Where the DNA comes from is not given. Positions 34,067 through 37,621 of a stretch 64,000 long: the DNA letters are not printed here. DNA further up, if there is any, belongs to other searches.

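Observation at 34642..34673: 32-nt perfect palindrome inside dnaE encoding an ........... loop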

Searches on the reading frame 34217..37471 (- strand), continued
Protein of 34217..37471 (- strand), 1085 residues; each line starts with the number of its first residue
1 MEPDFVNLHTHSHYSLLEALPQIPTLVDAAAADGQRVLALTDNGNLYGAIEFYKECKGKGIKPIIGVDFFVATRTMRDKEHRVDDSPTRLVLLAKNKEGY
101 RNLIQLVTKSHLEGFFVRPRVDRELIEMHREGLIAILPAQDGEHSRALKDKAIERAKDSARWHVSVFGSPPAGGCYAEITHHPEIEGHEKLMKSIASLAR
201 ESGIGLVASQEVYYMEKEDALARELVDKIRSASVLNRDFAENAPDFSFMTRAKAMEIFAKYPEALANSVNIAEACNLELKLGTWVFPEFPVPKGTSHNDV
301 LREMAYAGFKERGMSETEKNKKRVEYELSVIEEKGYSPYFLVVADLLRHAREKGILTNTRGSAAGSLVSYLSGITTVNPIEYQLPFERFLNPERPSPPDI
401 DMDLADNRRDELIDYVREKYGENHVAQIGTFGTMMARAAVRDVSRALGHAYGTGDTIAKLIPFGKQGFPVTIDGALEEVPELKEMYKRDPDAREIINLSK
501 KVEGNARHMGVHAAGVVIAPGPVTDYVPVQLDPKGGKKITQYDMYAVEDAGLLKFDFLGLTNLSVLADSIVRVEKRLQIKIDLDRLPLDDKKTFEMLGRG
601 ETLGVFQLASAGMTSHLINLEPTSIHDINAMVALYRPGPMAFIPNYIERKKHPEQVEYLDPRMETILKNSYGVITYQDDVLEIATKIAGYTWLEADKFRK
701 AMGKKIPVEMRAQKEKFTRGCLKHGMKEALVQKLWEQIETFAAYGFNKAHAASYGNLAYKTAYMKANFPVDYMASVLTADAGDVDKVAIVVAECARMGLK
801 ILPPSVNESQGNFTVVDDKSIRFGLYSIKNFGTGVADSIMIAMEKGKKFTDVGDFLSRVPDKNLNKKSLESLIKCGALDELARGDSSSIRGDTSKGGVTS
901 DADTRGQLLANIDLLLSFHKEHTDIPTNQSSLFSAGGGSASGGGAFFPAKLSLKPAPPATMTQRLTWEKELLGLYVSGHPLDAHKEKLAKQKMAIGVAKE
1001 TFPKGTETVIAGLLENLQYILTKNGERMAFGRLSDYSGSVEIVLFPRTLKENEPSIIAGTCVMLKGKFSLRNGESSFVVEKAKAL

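Call 12: find_homologous_proteins(query=window:34217-37471:-, max_evalue=1e-50)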
Query window:34217-37471:- (1085 aa): 8000 proteins with E <= 1e-50 among 8000 candidates; the best 120 are listed.
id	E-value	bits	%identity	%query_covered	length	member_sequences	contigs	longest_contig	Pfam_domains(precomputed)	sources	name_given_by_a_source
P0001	0.0e+0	2457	100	100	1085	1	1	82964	PF02811.27,PF14579.13,PF01336.32,PF17657.7,PF07733.19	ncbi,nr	ncbi:MAG: DNA polymerase III subunit alpha [bacterium]|nr:DNA polymerase III subunit alpha [bacteriu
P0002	0.0e+0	2083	84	100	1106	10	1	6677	PF02811.27,PF14579.13,PF01336.32,PF17657.7,PF07733.19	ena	-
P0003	0.0e+0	2065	84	100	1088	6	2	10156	PF02811.27,PF14579.13,PF01336.32,PF17657.7,PF07733.19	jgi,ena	-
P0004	0.0e+0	2042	83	100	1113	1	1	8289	PF02811.27,PF14579.13,PF01336.32,PF17657.7,PF07733.19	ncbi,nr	ncbi:MAG: DNA polymerase III subunit alpha [bacterium]|nr:DNA polymerase III subunit alpha [bacteriu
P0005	0.0e+0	2036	83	100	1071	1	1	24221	PF02811.27,PF14579.13,PF01336.32,PF17657.7,PF07733.19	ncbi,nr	ncbi:MAG: DNA polymerase III subunit alpha [bacterium]|nr:DNA polymerase III subunit alpha [bacteriu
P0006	0.0e+0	2027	83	100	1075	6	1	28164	PF02811.27,PF14579.13,PF01336.32,PF17657.7,PF07733.19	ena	-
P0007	0.0e+0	1995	82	100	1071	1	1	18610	PF02811.27,PF14579.13,PF01336.32,PF17657.7,PF07733.19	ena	-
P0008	0.0e+0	1920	77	100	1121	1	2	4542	PF02811.27,PF14579.13,PF01336.32,PF17657.7,PF07733.19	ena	-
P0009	0.0e+0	1825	75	100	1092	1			PF02811.27,PF14579.13,PF01336.32,PF17657.7,PF07733.19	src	-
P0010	0.0e+0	1820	75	100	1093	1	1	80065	PF02811.27,PF14579.13,PF01336.32,PF17657.7,PF07733.19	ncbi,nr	ncbi:MAG: DNA polymerase III subunit alpha [bacterium]|nr:DNA polymerase III subunit alpha [bacteriu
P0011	0.0e+0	1809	74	100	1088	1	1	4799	PF02811.27,PF14579.13,PF01336.32,PF17657.7,PF07733.19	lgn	-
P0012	0.0e+0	1803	74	100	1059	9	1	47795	PF02811.27,PF14579.13,PF01336.32,PF17657.7,PF07733.19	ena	-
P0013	0.0e+0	1802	74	100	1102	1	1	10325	PF02811.27,PF14579.13,PF01336.32,PF17657.7,PF07733.19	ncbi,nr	ncbi:MAG: DNA polymerase III subunit alpha [bacterium]|nr:DNA polymerase III subunit alpha [bacteriu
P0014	0.0e+0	1801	74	100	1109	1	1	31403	PF02811.27,PF14579.13,PF01336.32,PF17657.7,PF07733.19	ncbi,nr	ncbi:MAG: DNA polymerase III subunit alpha [bacterium]|nr:DNA polymerase III subunit alpha [bacteriu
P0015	0.0e+0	1791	71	100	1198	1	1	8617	PF02811.27,PF14579.13,PF01336.32,PF17657.7,PF07733.19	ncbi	-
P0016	0.0e+0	1788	73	100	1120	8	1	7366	PF02811.27,PF14579.13,PF01336.32,PF17657.7,PF07733.19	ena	-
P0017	0.0e+0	1775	72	100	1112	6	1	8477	PF02811.27,PF14579.13,PF01336.32,PF17657.7,PF07733.19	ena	-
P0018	0.0e+0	1772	74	100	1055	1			PF02811.27,PF14579.13,PF01336.32,PF17657.7,PF07733.19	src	-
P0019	0.0e+0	1702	70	100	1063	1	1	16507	PF02811.27,PF14579.13,PF01336.32,PF17657.7,PF07733.19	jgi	jgi:DNA polymerase-3 subunit alpha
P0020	0.0e+0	1698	71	100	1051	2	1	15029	PF02811.27,PF14579.13,PF01336.32,PF17657.7,PF07733.19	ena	-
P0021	0.0e+0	1690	69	100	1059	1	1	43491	PF02811.27,PF14579.13,PF01336.32,PF17657.7,PF07733.19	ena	-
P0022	0.0e+0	1690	71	100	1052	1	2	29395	PF02811.27,PF14579.13,PF01336.32,PF17657.7,PF07733.19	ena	-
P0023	0.0e+0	1689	71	100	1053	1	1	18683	PF02811.27,PF14579.13,PF01336.32,PF17657.7,PF07733.19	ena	-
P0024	0.0e+0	1688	70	100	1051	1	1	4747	PF02811.27,PF14579.13,PF01336.32,PF17657.7,PF07733.19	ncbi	-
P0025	0.0e+0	1686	70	100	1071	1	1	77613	PF02811.27,PF14579.13,PF01336.32,PF17657.7,PF07733.19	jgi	jgi:DNA polymerase-3 subunit alpha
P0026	0.0e+0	1682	70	100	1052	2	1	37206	PF02811.27,PF14579.13,PF01336.32,PF17657.7,PF07733.19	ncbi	ncbi:MAG: DNA polymerase III subunit alpha [Patescibacteria group bacterium]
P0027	0.0e+0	1677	70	100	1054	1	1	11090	PF02811.27,PF14579.13,PF01336.32,PF17657.7,PF07733.19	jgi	jgi:DNA polymerase-3 subunit alpha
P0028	0.0e+0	1675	69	100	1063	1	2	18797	PF02811.27,PF14579.13,PF01336.32,PF17657.7,PF07733.19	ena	-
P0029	0.0e+0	1674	68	100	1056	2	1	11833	PF02811.27,PF14579.13,PF01336.32,PF17657.7,PF07733.19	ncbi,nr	ncbi:MAG TPA: DNA polymerase III subunit alpha [Candidatus Paceibacterota bacterium]|nr:DNA polymera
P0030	0.0e+0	1674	69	100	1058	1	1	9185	PF02811.27,PF14579.13,PF01336.32,PF17657.7,PF07733.19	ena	-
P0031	0.0e+0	1672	70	100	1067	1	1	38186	PF02811.27,PF14579.13,PF01336.32,PF17657.7,PF07733.19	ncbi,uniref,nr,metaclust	ncbi:DNA polymerase III subunit alpha [Candidatus Kaiserbacteria bacterium RIFCSPHIGHO2_01_FULL_54_3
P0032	0.0e+0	1670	69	100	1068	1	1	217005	PF02811.27,PF14579.13,PF01336.32,PF17657.7,PF07733.19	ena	-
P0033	0.0e+0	1669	70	100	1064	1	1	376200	PF02811.27,PF14579.13,PF01336.32,PF17657.7,PF07733.19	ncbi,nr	ncbi:DNA polymerase III subunit alpha [Candidatus Kaiserbacteria bacterium]|nr:DNA polymerase III su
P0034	0.0e+0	1668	69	100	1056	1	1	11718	PF02811.27,PF14579.13,PF01336.32,PF17657.7,PF07733.19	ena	-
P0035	0.0e+0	1667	68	100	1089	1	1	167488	PF02811.27,PF14579.13,PF01336.32,PF17657.7,PF07733.19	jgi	jgi:DNA polymerase-3 subunit alpha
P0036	0.0e+0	1666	69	100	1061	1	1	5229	PF02811.27,PF14579.13,PF01336.32,PF17657.7,PF07733.19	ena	-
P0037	0.0e+0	1665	69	100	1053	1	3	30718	PF02811.27,PF14579.13,PF01336.32,PF17657.7,PF07733.19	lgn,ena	-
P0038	0.0e+0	1665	69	100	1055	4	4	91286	PF02811.27,PF14579.13,PF01336.32,PF17657.7,PF07733.19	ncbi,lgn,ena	-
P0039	0.0e+0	1663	69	100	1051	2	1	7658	PF02811.27,PF14579.13,PF01336.32,PF17657.7,PF07733.19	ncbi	-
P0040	0.0e+0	1663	67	100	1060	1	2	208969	PF02811.27,PF14579.13,PF01336.32,PF17657.7,PF07733.19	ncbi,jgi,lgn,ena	-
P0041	0.0e+0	1660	69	100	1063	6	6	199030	PF02811.27,PF14579.13,PF01336.32,PF17657.7,PF07733.19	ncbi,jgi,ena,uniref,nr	ncbi:DNA polymerase III subunit alpha [Candidatus Kaiserbacteria bacterium RIFCSPHIGHO2_01_FULL_53_2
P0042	0.0e+0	1660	70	100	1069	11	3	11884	PF02811.27,PF14579.13,PF01336.32,PF17657.7,PF07733.19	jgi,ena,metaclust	metaclust:\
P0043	0.0e+0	1659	69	100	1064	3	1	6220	PF02811.27,PF14579.13,PF01336.32,PF17657.7,PF07733.19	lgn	-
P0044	0.0e+0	1658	69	100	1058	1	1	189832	PF02811.27,PF14579.13,PF01336.32,PF17657.7,PF07733.19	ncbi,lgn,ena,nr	ncbi:MAG: DNA polymerase III subunit alpha [Parcubacteria group bacterium Gr01-1014_8]|nr:MAG: DNA p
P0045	0.0e+0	1658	69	100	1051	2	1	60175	PF02811.27,PF14579.13,PF01336.32,PF17657.7,PF07733.19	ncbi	-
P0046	0.0e+0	1657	68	100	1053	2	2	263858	PF02811.27,PF14579.13,PF01336.32,PF17657.7,PF07733.19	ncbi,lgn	-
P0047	0.0e+0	1655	69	100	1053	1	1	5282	PF02811.27,PF14579.13,PF01336.32,PF17657.7,PF07733.19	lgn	-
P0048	0.0e+0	1654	69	100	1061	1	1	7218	PF02811.27,PF14579.13,PF01336.32,PF17657.7,PF07733.19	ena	-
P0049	0.0e+0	1654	69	100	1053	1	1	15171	PF02811.27,PF14579.13,PF01336.32,PF17657.7,PF07733.19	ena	-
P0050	0.0e+0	1652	69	100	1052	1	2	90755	PF02811.27,PF14579.13,PF01336.32,PF17657.7,PF07733.19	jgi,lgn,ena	jgi:DNA polymerase-3 subunit alpha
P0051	0.0e+0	1652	69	100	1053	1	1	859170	PF02811.27,PF14579.13,PF01336.32,PF17657.7,PF07733.19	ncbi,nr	ncbi:MAG: DNA polymerase III subunit alpha [Candidatus Kaiserbacteria bacterium]|nr:MAG: DNA polymer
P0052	0.0e+0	1652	69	100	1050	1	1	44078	PF02811.27,PF14579.13,PF01336.32,PF17657.7,PF07733.19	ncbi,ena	-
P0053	0.0e+0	1650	68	100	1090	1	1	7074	PF02811.27,PF14579.13,PF01336.32,PF17657.7,PF07733.19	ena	-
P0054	0.0e+0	1650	68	100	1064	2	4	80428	PF02811.27,PF14579.13,PF01336.32,PF17657.7,PF07733.19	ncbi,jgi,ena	-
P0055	0.0e+0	1648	69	100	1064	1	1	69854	PF02811.27,PF14579.13,PF01336.32,PF17657.7,PF07733.19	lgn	-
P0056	0.0e+0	1646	69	100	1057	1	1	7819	PF02811.27,PF14579.13,PF01336.32,PF17657.7,PF07733.19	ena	-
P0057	0.0e+0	1646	68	100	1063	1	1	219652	PF02811.27,PF14579.13,PF01336.32,PF17657.7,PF07733.19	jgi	-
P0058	0.0e+0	1644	68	100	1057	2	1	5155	PF02811.27,PF14579.13,PF01336.32,PF17657.7,PF07733.19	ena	-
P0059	0.0e+0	1643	68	100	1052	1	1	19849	PF02811.27,PF14579.13,PF01336.32,PF17657.7,PF07733.19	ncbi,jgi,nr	ncbi:DNA polymerase III subunit alpha [Candidatus Parcubacteria bacterium]|nr:MAG: DNA polymerase II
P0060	0.0e+0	1643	68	100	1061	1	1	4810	PF02811.27,PF14579.13,PF01336.32,PF17657.7,PF07733.19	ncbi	-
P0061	0.0e+0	1643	67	100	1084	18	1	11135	PF02811.27,PF14579.13,PF01336.32,PF17657.7,PF07733.19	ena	-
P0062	0.0e+0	1643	69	100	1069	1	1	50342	PF02811.27,PF14579.13,PF01336.32,PF17657.7,PF07733.19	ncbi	-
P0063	0.0e+0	1640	68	100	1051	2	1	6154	PF02811.27,PF14579.13,PF01336.32,PF17657.7,PF07733.19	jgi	-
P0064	0.0e+0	1639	68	100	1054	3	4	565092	PF02811.27,PF14579.13,PF01336.32,PF17657.7,PF07733.19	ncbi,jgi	jgi:DNA polymerase-3 subunit alpha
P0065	0.0e+0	1638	73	69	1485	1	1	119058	PF02811.27,PF14579.13,PF14528.12,PF01336.32,PF17657.7,PF07733.19,PF14890.12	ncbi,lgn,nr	ncbi:DNA polymerase III subunit alpha [Candidatus Kaiserbacteria bacterium]|nr:DNA polymerase III su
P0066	0.0e+0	1638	67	100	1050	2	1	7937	PF02811.27,PF14579.13,PF01336.32,PF17657.7,PF07733.19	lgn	-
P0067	0.0e+0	1637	69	100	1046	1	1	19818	PF02811.27,PF14579.13,PF01336.32,PF17657.7,PF07733.19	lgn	-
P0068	0.0e+0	1636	68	100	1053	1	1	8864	PF02811.27,PF14579.13,PF01336.32,PF17657.7,PF07733.19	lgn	-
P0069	0.0e+0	1636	67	100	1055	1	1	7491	PF02811.27,PF14579.13,PF01336.32,PF17657.7,PF07733.19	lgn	-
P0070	0.0e+0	1636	68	100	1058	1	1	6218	PF02811.27,PF14579.13,PF01336.32,PF17657.7,PF07733.19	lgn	-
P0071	0.0e+0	1636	68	100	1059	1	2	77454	PF02811.27,PF14579.13,PF01336.32,PF17657.7,PF07733.19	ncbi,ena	-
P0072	0.0e+0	1636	68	100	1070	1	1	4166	PF02811.27,PF14579.13,PF01336.32,PF17657.7,PF07733.19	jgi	jgi:DNA polymerase III subunit alpha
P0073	0.0e+0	1635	68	100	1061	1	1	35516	PF02811.27,PF14579.13,PF01336.32,PF17657.7,PF07733.19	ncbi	-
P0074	0.0e+0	1633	68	100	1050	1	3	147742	PF02811.27,PF14579.13,PF01336.32,PF17657.7,PF07733.19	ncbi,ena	-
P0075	0.0e+0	1632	68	100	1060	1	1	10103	PF02811.27,PF14579.13,PF01336.32,PF17657.7,PF07733.19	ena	-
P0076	0.0e+0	1630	70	98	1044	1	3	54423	PF02811.27,PF14579.13,PF01336.32,PF17657.7,PF07733.19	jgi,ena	-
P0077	0.0e+0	1630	67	100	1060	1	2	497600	PF02811.27,PF14579.13,PF01336.32,PF17657.7,PF07733.19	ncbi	-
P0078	0.0e+0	1630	67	100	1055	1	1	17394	PF02811.27,PF14579.13,PF01336.32,PF17657.7,PF07733.19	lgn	-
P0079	0.0e+0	1629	72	69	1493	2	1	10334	PF02811.27,PF14579.13,PF14528.12,PF01336.32,PF17657.7,PF07733.19,PF14890.12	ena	-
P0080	0.0e+0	1629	68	100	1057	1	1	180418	PF02811.27,PF14579.13,PF01336.32,PF17657.7,PF07733.19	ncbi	-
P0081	0.0e+0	1628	68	100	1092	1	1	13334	PF02811.27,PF14579.13,PF01336.32,PF17657.7,PF07733.19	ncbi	-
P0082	0.0e+0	1626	68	100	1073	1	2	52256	PF02811.27,PF14579.13,PF01336.32,PF17657.7,PF07733.19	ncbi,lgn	-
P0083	0.0e+0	1626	67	100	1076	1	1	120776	PF02811.27,PF14579.13,PF01336.32,PF17657.7,PF07733.19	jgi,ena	-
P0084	0.0e+0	1625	68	100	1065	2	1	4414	PF02811.27,PF14579.13,PF01336.32,PF17657.7,PF07733.19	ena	-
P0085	0.0e+0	1624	68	100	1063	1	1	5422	PF02811.27,PF14579.13,PF01336.32,PF17657.7,PF07733.19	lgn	-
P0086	0.0e+0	1623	68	100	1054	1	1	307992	PF02811.27,PF14579.13,PF01336.32,PF17657.7,PF07733.19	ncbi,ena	-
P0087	0.0e+0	1621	67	100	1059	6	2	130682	PF02811.27,PF14579.13,PF01336.32,PF17657.7,PF07733.19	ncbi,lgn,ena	-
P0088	0.0e+0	1621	68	100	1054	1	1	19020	PF02811.27,PF14579.13,PF01336.32,PF17657.7,PF07733.19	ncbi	-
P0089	0.0e+0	1618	67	100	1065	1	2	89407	PF02811.27,PF14579.13,PF01336.32,PF17657.7,PF07733.19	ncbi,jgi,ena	-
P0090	0.0e+0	1618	65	100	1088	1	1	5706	PF02811.27,PF14579.13,PF01336.32,PF17657.7,PF07733.19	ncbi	-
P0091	0.0e+0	1617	67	100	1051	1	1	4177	PF02811.27,PF14579.13,PF01336.32,PF17657.7,PF07733.19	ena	-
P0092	0.0e+0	1617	67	100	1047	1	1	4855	PF02811.27,PF14579.13,PF01336.32,PF17657.7,PF07733.19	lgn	-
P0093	0.0e+0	1617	67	100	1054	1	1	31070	PF02811.27,PF14579.13,PF01336.32,PF17657.7,PF07733.19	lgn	-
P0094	0.0e+0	1616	68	100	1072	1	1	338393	PF02811.27,PF14579.13,PF01336.32,PF17657.7,PF07733.19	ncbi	-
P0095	0.0e+0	1616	67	100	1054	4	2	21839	PF02811.27,PF14579.13,PF01336.32,PF17657.7,PF07733.19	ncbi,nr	ncbi:MAG: DNA polymerase III subunit alpha [Candidatus Pacebacteria bacterium]|nr:DNA polymerase III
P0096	0.0e+0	1615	67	100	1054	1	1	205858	PF02811.27,PF14579.13,PF01336.32,PF17657.7,PF07733.19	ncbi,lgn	-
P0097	0.0e+0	1615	68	100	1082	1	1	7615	PF02811.27,PF14579.13,PF01336.32,PF17657.7,PF07733.19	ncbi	-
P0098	0.0e+0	1614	66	100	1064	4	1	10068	PF02811.27,PF14579.13,PF01336.32,PF17657.7,PF07733.19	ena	-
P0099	0.0e+0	1614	67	100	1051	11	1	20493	PF02811.27,PF14579.13,PF01336.32,PF17657.7,PF07733.19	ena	-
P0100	0.0e+0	1613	68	100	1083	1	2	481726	PF02811.27,PF14579.13,PF01336.32,PF17657.7,PF07733.19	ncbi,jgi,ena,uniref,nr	ncbi:DNA polymerase III subunit alpha [Candidatus Kaiserbacteria bacterium CG10_big_fil_rev_8_21_14_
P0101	0.0e+0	1612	67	100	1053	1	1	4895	PF02811.27,PF14579.13,PF01336.32,PF17657.7,PF07733.19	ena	-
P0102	0.0e+0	1611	67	100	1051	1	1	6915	PF02811.27,PF14579.13,PF01336.32,PF17657.7,PF07733.19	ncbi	-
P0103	0.0e+0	1609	68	100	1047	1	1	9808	PF02811.27,PF14579.13,PF01336.32,PF17657.7,PF07733.19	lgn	-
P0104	0.0e+0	1609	67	100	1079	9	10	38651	PF02811.27,PF14579.13,PF01336.32,PF17657.7,PF07733.19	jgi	-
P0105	0.0e+0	1607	67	100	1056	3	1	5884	PF02811.27,PF14579.13,PF01336.32,PF17657.7,PF07733.19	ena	-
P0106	0.0e+0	1607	67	100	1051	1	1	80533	PF02811.27,PF14579.13,PF01336.32,PF17657.7,PF07733.19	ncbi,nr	ncbi:DNA polymerase III subunit alpha [Candidatus Kaiserbacteria bacterium]|nr:DNA polymerase III su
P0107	0.0e+0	1606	67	100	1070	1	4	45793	PF02811.27,PF14579.13,PF01336.32,PF17657.7,PF07733.19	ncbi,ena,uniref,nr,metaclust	ncbi:DNA polymerase III subunit alpha [Candidatus Kaiserbacteria bacterium RIFCSPHIGHO2_01_FULL_55_1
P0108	0.0e+0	1606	68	100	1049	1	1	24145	PF02811.27,PF14579.13,PF01336.32,PF17657.7,PF07733.19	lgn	-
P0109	0.0e+0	1606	67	100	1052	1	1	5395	PF02811.27,PF14579.13,PF01336.32,PF17657.7,PF07733.19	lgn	-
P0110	0.0e+0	1605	67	100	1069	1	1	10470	PF02811.27,PF14579.13,PF01336.32,PF17657.7,PF07733.19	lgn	-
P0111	0.0e+0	1604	67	100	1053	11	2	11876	PF02811.27,PF14579.13,PF01336.32,PF17657.7,PF07733.19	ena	-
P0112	0.0e+0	1604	67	100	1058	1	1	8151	PF02811.27,PF14579.13,PF01336.32,PF17657.7,PF07733.19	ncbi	-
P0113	0.0e+0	1603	67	100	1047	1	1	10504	PF02811.27,PF14579.13,PF01336.32,PF17657.7,PF07733.19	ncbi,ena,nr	ncbi:MAG: DNA polymerase III subunit alpha [Candidatus Kaiserbacteria bacterium]|nr:DNA polymerase I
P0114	0.0e+0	1603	66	100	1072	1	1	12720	PF02811.27,PF14579.13,PF01336.32,PF17657.7,PF07733.19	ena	-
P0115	0.0e+0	1602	68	100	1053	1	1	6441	PF02811.27,PF14579.13,PF01336.32,PF17657.7,PF07733.19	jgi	jgi:DNA polymerase III subunit alpha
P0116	0.0e+0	1602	67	100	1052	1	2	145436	PF02811.27,PF14579.13,PF01336.32,PF17657.7,PF07733.19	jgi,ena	-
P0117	0.0e+0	1602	66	100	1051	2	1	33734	PF02811.27,PF14579.13,PF17657.7,PF07733.19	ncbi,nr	ncbi:MAG TPA: DNA polymerase III subunit alpha [Candidatus Paceibacterota bacterium]|nr:DNA polymera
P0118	0.0e+0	1601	71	69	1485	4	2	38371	PF02811.27,PF14579.13,PF14528.12,PF01336.32,PF17657.7,PF07733.19,PF14890.12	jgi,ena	-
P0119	0.0e+0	1600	67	100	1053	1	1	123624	PF02811.27,PF14579.13,PF01336.32,PF17657.7,PF07733.19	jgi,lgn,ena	-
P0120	0.0e+0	1599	66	100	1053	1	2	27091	PF02811.27,PF14579.13,PF01336.32,PF17657.7,PF07733.19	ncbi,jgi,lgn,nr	ncbi:DNA polymerase III subunit alpha [Candidatus Kaiserbacteria bacterium]|nr:DNA polymerase III su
